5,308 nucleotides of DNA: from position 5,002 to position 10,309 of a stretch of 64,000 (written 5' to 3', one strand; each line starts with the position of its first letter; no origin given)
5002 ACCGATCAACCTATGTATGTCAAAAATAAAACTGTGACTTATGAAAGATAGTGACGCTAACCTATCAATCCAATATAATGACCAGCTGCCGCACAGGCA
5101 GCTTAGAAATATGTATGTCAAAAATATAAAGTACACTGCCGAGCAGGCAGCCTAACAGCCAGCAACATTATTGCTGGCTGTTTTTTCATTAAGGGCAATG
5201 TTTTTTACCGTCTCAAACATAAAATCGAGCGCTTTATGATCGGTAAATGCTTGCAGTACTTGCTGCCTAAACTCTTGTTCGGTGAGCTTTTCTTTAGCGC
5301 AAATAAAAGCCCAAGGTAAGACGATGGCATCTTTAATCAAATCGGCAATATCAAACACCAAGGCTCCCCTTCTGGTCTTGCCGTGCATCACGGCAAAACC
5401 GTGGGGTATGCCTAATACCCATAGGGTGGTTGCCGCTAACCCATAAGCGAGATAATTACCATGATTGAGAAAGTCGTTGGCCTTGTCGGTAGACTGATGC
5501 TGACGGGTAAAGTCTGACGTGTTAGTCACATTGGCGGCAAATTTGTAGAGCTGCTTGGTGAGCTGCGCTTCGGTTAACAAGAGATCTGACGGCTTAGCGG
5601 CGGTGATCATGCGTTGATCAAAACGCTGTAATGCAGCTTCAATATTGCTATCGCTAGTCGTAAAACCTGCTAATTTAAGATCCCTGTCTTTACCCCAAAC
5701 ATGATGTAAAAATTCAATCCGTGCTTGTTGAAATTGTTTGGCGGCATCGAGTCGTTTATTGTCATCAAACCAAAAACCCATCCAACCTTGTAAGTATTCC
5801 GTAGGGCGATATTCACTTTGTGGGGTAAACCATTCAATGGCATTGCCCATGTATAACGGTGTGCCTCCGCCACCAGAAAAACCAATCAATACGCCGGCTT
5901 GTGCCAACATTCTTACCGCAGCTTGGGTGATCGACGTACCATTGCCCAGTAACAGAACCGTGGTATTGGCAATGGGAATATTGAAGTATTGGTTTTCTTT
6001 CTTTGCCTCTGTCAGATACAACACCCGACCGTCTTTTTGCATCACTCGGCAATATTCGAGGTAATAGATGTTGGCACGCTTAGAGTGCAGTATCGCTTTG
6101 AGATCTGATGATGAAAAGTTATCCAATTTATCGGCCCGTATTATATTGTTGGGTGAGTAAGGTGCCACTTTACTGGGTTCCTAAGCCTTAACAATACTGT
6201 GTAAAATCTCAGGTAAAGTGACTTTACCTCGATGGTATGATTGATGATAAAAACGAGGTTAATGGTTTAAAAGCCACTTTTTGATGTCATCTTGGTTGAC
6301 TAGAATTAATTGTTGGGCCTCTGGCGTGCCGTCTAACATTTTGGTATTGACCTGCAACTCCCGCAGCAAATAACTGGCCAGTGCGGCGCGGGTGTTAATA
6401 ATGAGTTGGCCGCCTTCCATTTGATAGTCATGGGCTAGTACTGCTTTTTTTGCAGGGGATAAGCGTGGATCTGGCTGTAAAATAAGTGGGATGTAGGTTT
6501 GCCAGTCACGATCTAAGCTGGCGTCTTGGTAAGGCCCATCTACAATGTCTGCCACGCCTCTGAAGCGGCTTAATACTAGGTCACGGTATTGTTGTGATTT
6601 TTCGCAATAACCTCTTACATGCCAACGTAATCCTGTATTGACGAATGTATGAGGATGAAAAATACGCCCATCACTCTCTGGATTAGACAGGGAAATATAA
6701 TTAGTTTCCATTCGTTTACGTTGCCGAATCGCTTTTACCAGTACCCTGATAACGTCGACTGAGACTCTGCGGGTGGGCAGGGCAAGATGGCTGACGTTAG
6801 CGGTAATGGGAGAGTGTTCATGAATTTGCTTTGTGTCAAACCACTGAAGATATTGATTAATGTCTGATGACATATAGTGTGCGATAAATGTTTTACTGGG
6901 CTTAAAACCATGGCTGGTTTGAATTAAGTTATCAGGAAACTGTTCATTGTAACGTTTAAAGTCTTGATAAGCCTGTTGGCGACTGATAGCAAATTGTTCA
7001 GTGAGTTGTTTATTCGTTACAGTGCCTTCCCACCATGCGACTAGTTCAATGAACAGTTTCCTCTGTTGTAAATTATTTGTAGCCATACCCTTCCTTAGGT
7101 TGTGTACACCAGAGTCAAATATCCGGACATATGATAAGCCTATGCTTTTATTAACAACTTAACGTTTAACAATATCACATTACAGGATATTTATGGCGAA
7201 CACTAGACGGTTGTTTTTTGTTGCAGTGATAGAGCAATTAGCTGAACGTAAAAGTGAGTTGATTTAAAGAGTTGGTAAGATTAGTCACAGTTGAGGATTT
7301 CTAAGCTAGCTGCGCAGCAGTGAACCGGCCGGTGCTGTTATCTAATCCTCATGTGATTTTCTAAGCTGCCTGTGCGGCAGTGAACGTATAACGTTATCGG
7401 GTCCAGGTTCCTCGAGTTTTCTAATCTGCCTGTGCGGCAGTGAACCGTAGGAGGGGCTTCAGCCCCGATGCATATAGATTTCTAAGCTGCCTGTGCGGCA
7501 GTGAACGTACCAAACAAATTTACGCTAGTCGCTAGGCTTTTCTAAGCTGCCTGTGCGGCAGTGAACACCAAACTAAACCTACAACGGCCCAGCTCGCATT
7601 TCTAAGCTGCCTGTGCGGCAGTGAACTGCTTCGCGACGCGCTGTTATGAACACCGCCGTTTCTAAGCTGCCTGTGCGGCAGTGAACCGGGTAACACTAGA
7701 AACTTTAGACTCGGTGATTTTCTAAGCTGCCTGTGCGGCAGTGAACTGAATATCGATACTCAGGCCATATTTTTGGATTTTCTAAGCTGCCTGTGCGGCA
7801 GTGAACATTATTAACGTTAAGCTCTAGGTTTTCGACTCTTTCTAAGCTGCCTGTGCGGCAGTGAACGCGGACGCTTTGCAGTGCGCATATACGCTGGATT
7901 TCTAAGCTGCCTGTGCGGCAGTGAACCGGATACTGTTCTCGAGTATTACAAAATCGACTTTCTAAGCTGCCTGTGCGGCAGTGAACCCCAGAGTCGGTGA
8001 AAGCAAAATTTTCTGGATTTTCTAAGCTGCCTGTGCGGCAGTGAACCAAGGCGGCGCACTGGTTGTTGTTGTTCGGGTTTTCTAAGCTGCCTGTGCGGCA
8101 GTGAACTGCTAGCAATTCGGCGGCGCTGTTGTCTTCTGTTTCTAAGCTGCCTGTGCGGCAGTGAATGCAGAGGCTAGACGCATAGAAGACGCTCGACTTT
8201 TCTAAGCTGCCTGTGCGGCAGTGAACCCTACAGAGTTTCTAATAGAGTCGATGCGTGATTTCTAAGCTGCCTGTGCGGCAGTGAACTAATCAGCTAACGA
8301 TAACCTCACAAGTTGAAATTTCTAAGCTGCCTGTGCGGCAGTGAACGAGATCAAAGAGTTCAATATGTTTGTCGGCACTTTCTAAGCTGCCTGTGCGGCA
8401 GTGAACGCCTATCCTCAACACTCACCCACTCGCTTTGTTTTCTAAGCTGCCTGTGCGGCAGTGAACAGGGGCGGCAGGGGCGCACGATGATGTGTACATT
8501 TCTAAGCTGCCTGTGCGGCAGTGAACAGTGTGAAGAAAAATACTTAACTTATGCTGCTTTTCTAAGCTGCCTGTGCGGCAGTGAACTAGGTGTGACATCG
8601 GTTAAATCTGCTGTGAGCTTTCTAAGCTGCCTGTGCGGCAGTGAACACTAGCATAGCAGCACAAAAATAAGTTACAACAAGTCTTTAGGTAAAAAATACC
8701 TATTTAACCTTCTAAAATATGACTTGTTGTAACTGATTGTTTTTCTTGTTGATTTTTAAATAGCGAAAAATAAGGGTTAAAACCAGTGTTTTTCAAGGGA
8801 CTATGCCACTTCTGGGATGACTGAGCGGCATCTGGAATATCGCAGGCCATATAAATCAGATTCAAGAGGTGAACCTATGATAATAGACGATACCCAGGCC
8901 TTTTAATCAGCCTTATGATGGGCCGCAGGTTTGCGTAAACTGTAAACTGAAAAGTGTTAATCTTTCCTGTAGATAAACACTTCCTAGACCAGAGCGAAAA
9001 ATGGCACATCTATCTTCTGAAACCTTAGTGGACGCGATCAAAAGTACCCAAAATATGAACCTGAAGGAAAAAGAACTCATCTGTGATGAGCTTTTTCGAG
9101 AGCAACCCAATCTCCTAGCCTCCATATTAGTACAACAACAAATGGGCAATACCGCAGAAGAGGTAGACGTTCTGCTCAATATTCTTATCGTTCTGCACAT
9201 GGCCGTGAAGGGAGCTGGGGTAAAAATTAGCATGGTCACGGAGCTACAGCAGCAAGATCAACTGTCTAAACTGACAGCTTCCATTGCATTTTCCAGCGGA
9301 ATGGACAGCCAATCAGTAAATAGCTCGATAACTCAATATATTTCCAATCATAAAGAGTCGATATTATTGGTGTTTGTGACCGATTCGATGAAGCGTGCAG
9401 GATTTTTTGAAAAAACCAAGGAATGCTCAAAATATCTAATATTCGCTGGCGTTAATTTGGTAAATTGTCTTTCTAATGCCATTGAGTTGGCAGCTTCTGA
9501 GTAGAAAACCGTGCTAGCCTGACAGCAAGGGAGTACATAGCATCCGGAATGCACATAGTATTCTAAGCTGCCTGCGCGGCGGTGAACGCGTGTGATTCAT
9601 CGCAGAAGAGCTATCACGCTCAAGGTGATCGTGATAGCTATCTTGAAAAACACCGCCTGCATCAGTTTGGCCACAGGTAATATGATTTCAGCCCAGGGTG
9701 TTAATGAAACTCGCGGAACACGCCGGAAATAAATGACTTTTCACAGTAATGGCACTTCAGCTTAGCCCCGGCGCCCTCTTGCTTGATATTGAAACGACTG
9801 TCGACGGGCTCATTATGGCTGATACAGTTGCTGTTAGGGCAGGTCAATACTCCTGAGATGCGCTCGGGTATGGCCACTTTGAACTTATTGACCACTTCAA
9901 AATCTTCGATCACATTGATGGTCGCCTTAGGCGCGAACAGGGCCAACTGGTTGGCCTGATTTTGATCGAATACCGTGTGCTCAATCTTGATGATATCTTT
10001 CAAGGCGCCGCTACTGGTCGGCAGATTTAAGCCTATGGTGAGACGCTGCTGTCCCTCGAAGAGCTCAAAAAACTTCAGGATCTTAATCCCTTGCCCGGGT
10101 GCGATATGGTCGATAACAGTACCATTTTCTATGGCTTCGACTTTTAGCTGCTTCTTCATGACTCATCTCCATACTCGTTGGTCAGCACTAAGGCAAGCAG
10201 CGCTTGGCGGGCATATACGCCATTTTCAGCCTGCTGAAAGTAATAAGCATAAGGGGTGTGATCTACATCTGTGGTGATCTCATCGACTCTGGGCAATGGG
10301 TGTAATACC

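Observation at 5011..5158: Hidden self-targeting mini-CRISPR between cas1 and cas2-3: candidate RNA-guided regulator of a type I-F system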

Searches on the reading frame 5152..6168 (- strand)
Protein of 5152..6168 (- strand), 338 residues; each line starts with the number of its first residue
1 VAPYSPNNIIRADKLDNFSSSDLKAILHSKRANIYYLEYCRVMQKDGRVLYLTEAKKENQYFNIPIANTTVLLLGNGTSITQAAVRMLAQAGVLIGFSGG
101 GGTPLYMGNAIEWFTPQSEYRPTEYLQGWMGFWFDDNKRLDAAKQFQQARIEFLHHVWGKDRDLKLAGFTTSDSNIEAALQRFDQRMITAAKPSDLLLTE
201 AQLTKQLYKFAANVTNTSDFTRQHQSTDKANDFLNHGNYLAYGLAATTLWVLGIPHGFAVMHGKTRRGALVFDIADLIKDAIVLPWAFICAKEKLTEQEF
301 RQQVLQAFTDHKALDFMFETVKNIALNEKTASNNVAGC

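Call 5: search_protein_families(library=ncbifam, proteins=[window:5152-6168:-])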
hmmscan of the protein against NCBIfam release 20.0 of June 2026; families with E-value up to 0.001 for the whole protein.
window:5152-6168:- (338 aa): 4 families
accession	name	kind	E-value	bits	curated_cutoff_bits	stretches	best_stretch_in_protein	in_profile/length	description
TIGR03637.1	cas1_YPEST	exception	1.8e-143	477.5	150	1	26-325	1-306/307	type I-F CRISPR-associated endonuclease Cas1f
TIGR00287.1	cas1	equivalog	8.4e-58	196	71.7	1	33-314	1-278/327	CRISPR-associated endonuclease Cas1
TIGR03638.1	cas1_ECOLI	exception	1.1e-31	110.1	215.6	2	182-324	119-267/269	type I-E CRISPR-associated endonuclease Cas1e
TIGR03641.1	cas1_HMARI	exception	1.7e-13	50.6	304.1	1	33-311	2-267/324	type I-B CRISPR-associated endonuclease Cas1b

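Call 10: find_related_loci(query=window:5152-6168:-, collection=genome_contigs, flank=3000)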
Query window:5152-6168:- (338 aa) in genome_contigs; peptide patterns used: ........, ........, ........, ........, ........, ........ (x = any residue, [..] = any of these).
293 stretches matched a pattern; 234 encode a relative of the query (tblastn E <= 1e-3); the best 80 are kept; 80 distinct loci.
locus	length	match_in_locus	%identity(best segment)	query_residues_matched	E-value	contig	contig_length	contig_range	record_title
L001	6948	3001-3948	95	11-326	0e+0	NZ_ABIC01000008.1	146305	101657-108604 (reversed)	Shewanella benthica KT99 1099576005659, whole genome shotgun sequence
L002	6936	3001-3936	87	15-326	0e+0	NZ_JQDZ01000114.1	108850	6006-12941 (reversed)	Thalassotalea sp. ND16A ctg85, whole genome shotgun sequence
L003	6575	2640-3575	86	15-326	0e+0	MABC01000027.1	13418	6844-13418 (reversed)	Thalassotalea sp. 42_200_T64 BD02T64_scaffold_3395, whole genome shotgun sequence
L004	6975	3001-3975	83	15-335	0e+0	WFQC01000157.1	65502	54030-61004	MAG: Alteromonadaceae bacterium isolate S012_91 k151_55274, whole genome shotgun sequence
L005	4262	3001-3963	84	15-327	0e+0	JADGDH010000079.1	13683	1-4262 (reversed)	MAG: Colwellia sp. isolate BB5 NODE_4208_length_13683_cov_19.776428, whole genome shotgun sequence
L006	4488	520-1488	85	15-328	0e+0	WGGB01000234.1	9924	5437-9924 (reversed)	MAG: Alteromonadaceae bacterium isolate S147_8 k151_67304, whole genome shotgun sequence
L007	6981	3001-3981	83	10-327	0e+0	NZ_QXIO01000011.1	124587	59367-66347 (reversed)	Colwellia sp. RSH04 RSH04_scaffold11, whole genome shotgun sequence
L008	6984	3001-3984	80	8-335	0e+0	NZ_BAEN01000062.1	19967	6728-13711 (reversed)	Aliiglaciecola lipolytica E3, whole genome shotgun sequence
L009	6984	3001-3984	83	15-334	0e+0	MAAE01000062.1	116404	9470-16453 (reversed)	Colwellia sp. 39_35_sub15_T18 BD02T18sub15_scaffold_13, whole genome shotgun sequence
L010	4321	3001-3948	84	15-330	0e+0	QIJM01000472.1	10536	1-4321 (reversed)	MAG: Paraglaciecola arctica isolate SZUA-71 Ga0063293_10009485, whole genome shotgun sequence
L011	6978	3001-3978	82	10-326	0e+0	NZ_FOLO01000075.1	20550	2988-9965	Pseudoalteromonas denitrificans DSM 6059, whole genome shotgun sequence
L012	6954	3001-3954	84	14-327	0e+0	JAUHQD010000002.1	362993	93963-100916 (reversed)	Alteromonadaceae bacterium BrNp21-10 BrNp21-10_2, whole genome shotgun sequence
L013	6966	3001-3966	84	15-328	0e+0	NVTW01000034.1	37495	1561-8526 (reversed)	MAG: Gammaproteobacteria bacterium isolate NORP105 Contig_source1382A_2716, whole genome shotgun sequence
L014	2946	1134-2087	85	15-328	0e+0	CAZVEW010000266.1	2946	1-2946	MAG TPA_asm: uncultured Vicingus sp. isolate SRP216583_co2_225 genome assembly, contig: NODE_33040_length_2946_cov_9.649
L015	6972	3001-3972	81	8-327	1e-180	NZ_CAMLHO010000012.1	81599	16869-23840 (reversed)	MAG: uncultured Aliivibrio sp. isolate ERR4918566_bin.2_MetaWRAP_v1.1_MAG NODE_12_length_81599_cov_8.638097, whole genom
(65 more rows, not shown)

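Call 69: find_homologous_proteins(query=window:5152-6168:-, max_evalue=1e-150)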
Query window:5152-6168:- (338 aa): 1591 proteins with E <= 1e-150 among 8000 candidates; the best 120 are listed.
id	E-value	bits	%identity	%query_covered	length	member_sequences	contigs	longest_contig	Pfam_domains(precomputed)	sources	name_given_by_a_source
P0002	4.1e-218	741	98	98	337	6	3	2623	PF01867.22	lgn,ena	-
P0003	3.2e-217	738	100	96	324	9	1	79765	PF01867.22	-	-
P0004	7.4e-184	629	83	95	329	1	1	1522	PF01867.22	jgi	-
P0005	1.2e-183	628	84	94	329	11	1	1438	PF01867.22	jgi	-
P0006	2.4e-183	627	83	95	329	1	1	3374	PF01867.22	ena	-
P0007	4.8e-183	626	86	93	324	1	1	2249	PF01867.22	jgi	-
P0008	5.3e-182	622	85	93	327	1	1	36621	PF01867.22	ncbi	ncbi:type I-F CRISPR-associated endonuclease Cas1f, partial [Moritella viscosa]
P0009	2.5e-181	620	86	93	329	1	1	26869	PF01867.22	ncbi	-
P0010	8.8e-181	618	85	93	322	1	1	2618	PF01867.22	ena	-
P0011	1.3e-180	618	87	92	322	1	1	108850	PF01867.22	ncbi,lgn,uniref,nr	ncbi:type I-F CRISPR-associated endonuclease Cas1f [Thalassotalea sp. ND16A]|uniref:type I-F CRISPR-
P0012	4.5e-180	616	86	92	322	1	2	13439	PF01867.22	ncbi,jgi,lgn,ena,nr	ncbi:subtype I-F CRISPR-associated endonuclease Cas1 [Thalassotalea sp. 42_200_T64]|nr:subtype I-F C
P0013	8.1e-180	615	84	94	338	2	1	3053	PF01867.22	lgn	-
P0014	2.3e-179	614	85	93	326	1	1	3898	PF01867.22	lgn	-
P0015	3.4e-179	613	85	92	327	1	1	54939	PF01867.22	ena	-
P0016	8.1e-179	612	83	95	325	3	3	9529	PF01867.22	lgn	-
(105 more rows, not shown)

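Call 70: find_encoding_contigs(protein=P0002, flank=3000, max_places=4)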
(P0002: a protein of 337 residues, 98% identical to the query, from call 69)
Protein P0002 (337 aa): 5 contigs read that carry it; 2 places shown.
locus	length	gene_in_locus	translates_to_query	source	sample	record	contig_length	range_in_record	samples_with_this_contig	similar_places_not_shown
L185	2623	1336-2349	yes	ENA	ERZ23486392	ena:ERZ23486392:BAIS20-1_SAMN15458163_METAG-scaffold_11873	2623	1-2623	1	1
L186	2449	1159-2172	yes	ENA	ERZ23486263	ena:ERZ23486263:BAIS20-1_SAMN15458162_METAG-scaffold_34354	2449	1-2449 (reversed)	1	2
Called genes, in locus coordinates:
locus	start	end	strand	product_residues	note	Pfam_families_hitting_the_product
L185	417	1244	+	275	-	PF26109:WHD_BrxR, PF13280:WYL, PF26107:BrxR_CTD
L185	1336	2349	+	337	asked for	PF01867:Cas_Cas1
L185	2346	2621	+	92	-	?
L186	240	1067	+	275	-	PF26109:WHD_BrxR, PF13280:WYL, PF26107:BrxR_CTD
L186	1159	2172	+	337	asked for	PF01867:Cas_Cas1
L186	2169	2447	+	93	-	?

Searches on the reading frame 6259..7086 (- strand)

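Call 5: search_protein_families(library=ncbifam, proteins=[window:6259-7086:-])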
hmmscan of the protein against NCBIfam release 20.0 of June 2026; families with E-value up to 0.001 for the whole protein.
window:6259-7086:- (275 aa): 0 families

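Call 36: search_protein_families(library=pfam, proteins=[window:6259-7086:-], max_evalue=1)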
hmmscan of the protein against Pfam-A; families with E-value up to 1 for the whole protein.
window:6259-7086:- (275 aa): 3 families
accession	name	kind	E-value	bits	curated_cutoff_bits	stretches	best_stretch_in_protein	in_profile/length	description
PF13280.12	WYL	-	1.3e-11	44.8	21.8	1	112-178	2-68/70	WYL domain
PF13518.12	HTH_28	-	0.018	15.6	25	1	17-49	8-39/52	Helix-turn-helix domain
PF04124.18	Dor1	-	0.095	12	23.3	1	6-125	199-331/339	Dor1-like family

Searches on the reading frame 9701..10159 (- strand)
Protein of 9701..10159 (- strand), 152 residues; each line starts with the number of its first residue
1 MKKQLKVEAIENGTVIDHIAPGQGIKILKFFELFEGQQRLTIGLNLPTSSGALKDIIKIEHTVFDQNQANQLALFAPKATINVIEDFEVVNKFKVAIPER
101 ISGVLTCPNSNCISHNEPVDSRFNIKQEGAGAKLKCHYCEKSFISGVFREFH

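Call 55: search_protein_families(library=pfam, proteins=[window:9701-10159:-], max_evalue=0.001)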
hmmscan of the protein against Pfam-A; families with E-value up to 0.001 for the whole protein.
window:9701-10159:- (152 aa): 2 families
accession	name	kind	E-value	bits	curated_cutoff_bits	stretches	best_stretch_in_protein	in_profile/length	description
PF01948.23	PyrI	-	2.6e-29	101.7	25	1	5-95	1-92/93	Aspartate carbamoyltransferase regulatory chain, allosteric domain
PF02748.20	PyrI_C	-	9.4e-18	64.2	23.4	1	100-143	1-43/48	Aspartate carbamoyltransferase regulatory chain, metal binding domain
